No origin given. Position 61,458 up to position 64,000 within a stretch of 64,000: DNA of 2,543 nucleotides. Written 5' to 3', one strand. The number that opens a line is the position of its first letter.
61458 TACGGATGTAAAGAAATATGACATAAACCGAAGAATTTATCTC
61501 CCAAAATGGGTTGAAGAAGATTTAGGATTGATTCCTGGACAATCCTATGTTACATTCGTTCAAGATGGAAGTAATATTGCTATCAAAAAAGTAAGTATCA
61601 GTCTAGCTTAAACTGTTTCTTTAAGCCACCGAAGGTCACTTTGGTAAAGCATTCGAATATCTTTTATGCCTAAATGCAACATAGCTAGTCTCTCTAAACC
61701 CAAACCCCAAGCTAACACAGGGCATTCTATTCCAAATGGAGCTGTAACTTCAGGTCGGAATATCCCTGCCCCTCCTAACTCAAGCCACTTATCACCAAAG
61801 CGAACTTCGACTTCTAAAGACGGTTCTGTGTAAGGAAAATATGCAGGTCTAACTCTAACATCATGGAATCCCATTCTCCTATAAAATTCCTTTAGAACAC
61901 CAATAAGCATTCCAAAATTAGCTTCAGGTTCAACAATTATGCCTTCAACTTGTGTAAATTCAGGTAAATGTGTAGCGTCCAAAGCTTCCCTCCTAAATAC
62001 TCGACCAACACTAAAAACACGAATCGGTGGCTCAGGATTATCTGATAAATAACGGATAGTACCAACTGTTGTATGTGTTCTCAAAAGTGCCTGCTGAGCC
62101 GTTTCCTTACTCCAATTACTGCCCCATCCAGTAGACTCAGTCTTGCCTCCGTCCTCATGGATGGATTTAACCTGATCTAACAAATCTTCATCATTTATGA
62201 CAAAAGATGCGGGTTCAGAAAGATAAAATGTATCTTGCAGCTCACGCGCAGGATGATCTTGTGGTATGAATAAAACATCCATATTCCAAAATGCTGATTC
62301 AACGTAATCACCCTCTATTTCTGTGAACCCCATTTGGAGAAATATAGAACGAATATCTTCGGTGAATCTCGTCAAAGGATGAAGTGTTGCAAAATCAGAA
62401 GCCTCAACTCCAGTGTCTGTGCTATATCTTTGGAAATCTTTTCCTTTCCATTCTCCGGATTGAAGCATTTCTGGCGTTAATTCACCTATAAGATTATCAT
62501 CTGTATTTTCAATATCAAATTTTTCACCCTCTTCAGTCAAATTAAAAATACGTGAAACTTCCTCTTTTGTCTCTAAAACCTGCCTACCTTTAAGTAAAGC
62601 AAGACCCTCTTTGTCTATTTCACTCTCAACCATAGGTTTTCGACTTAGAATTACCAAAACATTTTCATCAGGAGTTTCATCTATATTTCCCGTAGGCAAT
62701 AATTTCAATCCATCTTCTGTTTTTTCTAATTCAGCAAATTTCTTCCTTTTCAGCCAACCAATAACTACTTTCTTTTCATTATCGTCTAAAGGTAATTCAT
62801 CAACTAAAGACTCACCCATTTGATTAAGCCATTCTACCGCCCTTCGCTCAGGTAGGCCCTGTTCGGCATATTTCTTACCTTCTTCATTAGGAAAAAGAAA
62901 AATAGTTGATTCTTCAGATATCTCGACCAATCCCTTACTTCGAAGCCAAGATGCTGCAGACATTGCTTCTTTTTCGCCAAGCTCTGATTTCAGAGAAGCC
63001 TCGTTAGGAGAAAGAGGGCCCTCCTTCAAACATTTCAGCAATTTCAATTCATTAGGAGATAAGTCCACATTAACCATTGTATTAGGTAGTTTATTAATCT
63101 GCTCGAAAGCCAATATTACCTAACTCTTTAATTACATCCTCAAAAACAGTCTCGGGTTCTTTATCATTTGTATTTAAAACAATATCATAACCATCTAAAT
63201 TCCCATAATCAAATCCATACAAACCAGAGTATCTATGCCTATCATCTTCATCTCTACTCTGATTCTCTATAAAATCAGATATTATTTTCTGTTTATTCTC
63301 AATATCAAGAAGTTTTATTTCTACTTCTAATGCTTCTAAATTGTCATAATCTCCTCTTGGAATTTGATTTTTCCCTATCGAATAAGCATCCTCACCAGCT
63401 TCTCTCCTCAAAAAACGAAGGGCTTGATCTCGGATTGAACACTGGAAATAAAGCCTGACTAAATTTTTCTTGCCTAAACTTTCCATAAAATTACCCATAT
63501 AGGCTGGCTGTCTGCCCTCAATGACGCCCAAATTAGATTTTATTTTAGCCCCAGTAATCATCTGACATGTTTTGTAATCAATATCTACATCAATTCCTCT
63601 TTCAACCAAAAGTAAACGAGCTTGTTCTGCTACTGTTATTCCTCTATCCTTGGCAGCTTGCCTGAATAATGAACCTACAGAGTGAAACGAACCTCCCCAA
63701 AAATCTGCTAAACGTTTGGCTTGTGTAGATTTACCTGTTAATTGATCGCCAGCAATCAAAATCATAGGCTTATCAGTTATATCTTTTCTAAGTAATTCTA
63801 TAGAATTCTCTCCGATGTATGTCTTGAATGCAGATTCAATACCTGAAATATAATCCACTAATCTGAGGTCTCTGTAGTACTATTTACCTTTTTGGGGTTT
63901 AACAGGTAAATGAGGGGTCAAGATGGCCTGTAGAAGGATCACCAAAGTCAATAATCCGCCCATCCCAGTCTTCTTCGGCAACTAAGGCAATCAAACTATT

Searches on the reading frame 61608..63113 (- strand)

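Call 60: search_protein_families(library=pfam, proteins=[window:61608-63113:-], max_evalue=0.0001)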
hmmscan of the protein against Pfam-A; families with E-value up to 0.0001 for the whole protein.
window:61608-63113:- (501 aa): 3 families
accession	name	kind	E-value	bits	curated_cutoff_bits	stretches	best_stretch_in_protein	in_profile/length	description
PF01409.25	tRNA-synt_2d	-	2.4e-91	306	19.8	1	241-499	13-245/246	tRNA synthetases class II core domain (F)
PF17759.6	tRNA_synthFbeta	-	2e-08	34.4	22.4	1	339-468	69-209/214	Phenylalanyl tRNA synthetase beta chain CLM domain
PF00152.25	tRNA-synt_2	-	1.7e-07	31.1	25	1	365-390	93-118/308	tRNA synthetases class II (D, K and N)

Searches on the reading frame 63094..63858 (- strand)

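Call 60: search_protein_families(library=pfam, proteins=[window:63094-63858:-], max_evalue=0.0001)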
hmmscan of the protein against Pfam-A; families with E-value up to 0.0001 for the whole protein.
window:63094-63858:- (254 aa): 1 family
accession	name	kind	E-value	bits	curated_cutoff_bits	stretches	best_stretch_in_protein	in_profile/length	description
PF13207.12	AAA_17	-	3.9e-05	24.4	27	1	41-152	6-122/136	AAA domain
